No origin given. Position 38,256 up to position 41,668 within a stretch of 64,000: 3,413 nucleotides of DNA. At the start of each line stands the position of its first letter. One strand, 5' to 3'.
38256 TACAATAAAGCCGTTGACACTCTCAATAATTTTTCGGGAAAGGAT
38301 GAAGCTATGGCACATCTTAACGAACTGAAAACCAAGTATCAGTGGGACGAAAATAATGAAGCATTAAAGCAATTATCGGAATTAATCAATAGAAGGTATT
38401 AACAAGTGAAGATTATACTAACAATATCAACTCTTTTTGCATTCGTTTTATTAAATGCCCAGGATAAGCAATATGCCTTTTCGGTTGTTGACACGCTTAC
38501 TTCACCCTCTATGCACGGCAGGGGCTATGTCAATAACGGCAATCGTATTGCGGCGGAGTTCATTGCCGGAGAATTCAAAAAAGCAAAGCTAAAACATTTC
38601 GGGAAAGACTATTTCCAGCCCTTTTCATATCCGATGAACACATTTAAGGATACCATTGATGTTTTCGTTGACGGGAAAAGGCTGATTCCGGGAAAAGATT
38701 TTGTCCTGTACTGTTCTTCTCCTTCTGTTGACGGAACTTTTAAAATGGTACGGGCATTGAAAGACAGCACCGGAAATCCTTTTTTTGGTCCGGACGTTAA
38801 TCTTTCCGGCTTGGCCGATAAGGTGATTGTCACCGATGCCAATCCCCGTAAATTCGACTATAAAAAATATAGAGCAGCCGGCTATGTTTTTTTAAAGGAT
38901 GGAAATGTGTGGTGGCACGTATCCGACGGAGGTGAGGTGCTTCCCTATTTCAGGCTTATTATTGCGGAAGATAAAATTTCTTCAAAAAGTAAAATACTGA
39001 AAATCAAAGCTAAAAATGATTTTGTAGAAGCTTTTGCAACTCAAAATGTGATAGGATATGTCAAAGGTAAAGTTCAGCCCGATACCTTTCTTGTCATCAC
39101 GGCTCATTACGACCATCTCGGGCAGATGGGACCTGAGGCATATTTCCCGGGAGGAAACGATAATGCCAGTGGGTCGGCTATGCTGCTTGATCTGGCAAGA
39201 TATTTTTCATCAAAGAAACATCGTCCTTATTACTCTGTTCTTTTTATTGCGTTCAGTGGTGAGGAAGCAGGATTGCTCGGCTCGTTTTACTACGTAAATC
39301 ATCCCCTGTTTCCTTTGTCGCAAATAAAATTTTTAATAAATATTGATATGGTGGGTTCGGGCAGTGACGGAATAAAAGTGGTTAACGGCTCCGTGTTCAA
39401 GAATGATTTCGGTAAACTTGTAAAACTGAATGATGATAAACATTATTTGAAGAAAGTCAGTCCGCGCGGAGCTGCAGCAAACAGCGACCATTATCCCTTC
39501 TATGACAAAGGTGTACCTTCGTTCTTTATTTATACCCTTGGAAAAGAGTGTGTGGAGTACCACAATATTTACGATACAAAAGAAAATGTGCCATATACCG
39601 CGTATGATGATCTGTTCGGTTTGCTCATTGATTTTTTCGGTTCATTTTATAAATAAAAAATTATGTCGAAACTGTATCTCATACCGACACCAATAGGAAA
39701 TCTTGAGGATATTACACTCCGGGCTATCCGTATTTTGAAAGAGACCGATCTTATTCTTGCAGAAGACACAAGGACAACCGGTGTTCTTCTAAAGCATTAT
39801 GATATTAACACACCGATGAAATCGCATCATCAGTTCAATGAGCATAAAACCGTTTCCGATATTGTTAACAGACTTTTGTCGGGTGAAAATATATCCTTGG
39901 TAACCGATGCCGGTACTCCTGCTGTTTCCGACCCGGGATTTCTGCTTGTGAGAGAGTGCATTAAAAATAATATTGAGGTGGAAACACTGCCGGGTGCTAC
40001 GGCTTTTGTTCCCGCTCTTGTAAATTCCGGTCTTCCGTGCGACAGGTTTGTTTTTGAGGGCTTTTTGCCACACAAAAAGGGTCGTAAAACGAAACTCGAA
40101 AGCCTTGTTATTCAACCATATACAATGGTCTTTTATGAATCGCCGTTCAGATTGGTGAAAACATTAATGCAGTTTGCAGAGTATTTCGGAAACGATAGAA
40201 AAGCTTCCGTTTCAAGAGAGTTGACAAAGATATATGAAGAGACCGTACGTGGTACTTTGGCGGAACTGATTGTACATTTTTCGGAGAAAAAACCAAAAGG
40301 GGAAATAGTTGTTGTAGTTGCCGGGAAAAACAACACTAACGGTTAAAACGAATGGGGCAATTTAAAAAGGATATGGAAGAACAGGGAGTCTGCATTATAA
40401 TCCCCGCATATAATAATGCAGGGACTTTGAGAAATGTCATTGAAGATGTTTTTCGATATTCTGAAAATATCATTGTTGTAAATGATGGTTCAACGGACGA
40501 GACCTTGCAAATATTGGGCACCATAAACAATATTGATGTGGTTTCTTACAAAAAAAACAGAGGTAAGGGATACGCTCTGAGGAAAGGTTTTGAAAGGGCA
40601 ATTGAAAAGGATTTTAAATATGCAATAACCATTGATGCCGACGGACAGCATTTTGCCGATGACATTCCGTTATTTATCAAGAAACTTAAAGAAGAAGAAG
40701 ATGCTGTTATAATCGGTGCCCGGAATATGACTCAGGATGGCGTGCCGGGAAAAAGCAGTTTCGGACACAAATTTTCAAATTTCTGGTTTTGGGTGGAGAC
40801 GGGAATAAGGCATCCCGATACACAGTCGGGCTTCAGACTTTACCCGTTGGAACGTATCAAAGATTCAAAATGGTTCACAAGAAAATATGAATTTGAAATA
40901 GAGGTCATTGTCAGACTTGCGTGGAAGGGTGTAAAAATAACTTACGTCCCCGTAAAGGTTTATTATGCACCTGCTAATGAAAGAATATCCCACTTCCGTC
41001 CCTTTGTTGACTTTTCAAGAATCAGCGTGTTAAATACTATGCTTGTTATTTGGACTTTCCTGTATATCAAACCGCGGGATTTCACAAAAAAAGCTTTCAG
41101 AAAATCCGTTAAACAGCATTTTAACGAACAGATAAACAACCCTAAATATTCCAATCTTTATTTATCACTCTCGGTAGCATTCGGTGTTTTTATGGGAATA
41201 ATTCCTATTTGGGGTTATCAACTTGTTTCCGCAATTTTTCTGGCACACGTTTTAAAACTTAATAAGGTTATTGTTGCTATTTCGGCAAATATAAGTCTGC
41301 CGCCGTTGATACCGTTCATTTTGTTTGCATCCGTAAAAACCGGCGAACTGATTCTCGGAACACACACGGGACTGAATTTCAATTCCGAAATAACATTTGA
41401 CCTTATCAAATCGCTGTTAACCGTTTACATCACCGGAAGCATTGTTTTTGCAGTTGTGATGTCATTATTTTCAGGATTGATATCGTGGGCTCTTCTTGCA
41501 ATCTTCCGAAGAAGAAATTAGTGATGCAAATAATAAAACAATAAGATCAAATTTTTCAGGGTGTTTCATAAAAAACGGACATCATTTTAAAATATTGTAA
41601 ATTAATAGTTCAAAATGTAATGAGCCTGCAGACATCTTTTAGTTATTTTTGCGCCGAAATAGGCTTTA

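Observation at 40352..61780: Aryl-polyene / flexirubin-type biosynthetic cluster without dialkylresorcinol (DarA/DarB) genes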

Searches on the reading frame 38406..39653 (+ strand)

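Call 11: search_protein_families(library=pfam, proteins=[window:38406-39653:+], max_evalue=0.00001)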
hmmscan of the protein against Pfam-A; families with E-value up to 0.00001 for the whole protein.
window:38406-39653:+ (416 aa): 1 family
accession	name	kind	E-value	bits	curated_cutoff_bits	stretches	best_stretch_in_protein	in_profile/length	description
PF04389.22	Peptidase_M28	-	3e-38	131.9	21.3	1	214-405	1-187/193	Peptidase family M28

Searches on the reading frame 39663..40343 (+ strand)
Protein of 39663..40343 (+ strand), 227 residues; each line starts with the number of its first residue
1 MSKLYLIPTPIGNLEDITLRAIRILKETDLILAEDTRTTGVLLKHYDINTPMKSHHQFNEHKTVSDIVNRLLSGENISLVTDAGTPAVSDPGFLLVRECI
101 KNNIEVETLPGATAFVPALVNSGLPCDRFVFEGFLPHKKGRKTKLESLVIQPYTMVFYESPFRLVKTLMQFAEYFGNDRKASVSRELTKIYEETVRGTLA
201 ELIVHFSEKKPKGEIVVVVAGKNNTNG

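Call 4: search_protein_families(library=pfam, proteins=[window:39663-40343:+], max_evalue=0.01)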
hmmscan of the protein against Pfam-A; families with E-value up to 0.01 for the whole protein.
window:39663-40343:+ (227 aa): 1 family
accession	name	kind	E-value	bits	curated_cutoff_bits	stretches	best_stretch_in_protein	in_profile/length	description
PF00590.25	TP_methylase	-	2e-32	113.3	27.8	1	3-202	1-211/212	Tetrapyrrole (Corrin/Porphyrin) Methylases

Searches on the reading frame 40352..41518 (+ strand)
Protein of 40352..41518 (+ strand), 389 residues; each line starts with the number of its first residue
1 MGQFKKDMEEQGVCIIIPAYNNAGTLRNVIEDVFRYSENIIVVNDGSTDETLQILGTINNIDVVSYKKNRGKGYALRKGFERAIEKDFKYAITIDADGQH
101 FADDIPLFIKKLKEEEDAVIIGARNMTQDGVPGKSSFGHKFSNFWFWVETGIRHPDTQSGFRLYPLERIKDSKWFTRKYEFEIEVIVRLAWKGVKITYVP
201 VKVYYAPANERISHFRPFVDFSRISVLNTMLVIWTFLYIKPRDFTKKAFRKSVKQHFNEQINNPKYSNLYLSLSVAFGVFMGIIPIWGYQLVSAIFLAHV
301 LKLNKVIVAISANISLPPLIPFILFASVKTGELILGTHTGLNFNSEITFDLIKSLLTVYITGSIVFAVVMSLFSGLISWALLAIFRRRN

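Call 3: search_protein_families(library=pfam, proteins=[window:40352-41518:+], max_evalue=0.01)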
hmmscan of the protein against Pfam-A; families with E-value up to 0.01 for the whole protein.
window:40352-41518:+ (389 aa): 4 families
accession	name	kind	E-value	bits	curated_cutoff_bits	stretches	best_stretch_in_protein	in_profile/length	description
PF00535.33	Glycos_transf_2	-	1.7e-24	87.1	23.3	1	14-134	1-125/168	Glycosyl transferase family 2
PF09835.14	DUF2062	-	3e-17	63.4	27.4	1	268-388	18-144/147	Uncharacterized protein conserved in bacteria (DUF2062)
PF10111.15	Glyco_tranf_2_2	-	0.00015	21.8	27.3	1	15-119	2-118/276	Glycosyltransferase like family 2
PF13704.12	Glyco_tranf_2_4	-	0.00041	21.2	27.5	1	37-97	19-81/98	Glycosyl transferase family 2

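Call 6: search_protein_families(library=ncbifam, proteins=[window:40352-41518:+], max_evalue=0.001)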
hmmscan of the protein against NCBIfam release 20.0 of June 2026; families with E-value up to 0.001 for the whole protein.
window:40352-41518:+ (389 aa): 19 families
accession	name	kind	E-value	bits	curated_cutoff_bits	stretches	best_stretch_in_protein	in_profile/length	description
TIGR04182.1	glyco_TIGR04182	equivalog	1.1e-22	80.8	325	1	13-225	2-211/293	S-layer glycoprotein N-glycosyltransferase AglJ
NF058614.1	PPMAGASynPpgS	equivalog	1.7e-20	73.4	370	1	13-128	2-117/226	polyprenyl-phospho-N-acetylgalactosaminyl synthase PpgS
TIGR03937.1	PgaC_IcaA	equivalog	5.3e-13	48.7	422.3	1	7-116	41-154/407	poly-beta-1,6-N-acetyl-D-glucosamine synthase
NF041391.1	DPhHxTase_Halo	equivalog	6.6e-11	41.6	375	1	19-202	3-182/213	dolichyl-phosphate hexose transferase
TIGR03111.1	glyc2_xrt_Gpos1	hypoth_equivalog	1.9e-08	33.5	363.95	1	12-120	50-164/439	TIGR03111 family XrtG-associated glycosyltransferase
NF047588.1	GlcsyltransPgfSStrep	equivalog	2.8e-08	33.3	500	1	25-164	22-159/308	glycosyltransferase PgfS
NF007986.1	PRK10714.1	equivalog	5.3e-08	32.2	529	1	11-131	6-133/316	undecaprenyl-phosphate 4-deoxy-4-formamido-L-arabinose transferase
TIGR04283.1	glyco_like_mftF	equivalog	6.6e-08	32.4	182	1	14-82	2-70/221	TIGR04283 family arsenosugar biosynthesis glycosyltransferase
TIGR01556.1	rhamnosyltran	subfamily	6.1e-07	28.9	200.55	1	25-126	9-113/281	rhamnosyltransferase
NF047683.1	TeichurnBiosyTuaG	equivalog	8.6e-07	28.8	400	1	10-131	5-131/252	teichuronic acid biosynthesis protein TuaG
TIGR03469.1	HpnB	hypoth_equivalog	1.2e-06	27.8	379.25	1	13-117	46-165/386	hopene-associated glycosyltransferase HpnB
NF041865.1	EpsU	equivalog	1.4e-06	27.5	700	1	13-119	41-154/394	exopolysaccharide biosynthesis GT2 family glycosyltransferase EpsU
NF041875.1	EPS_EpsD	equivalog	3.2e-06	26.8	370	1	14-123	2-115/325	exopolysaccharide biosynthesis glycosyltransferase EpsD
NF047382.1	T4SS_eff_BspA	equivalog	8.2e-06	25.8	300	1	247-388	23-171/179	type IV secretion system effector BspA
NF007482.0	PRK10073.1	equivalog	1.6e-05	24.1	423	1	11-97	6-95/334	glycosyltransferase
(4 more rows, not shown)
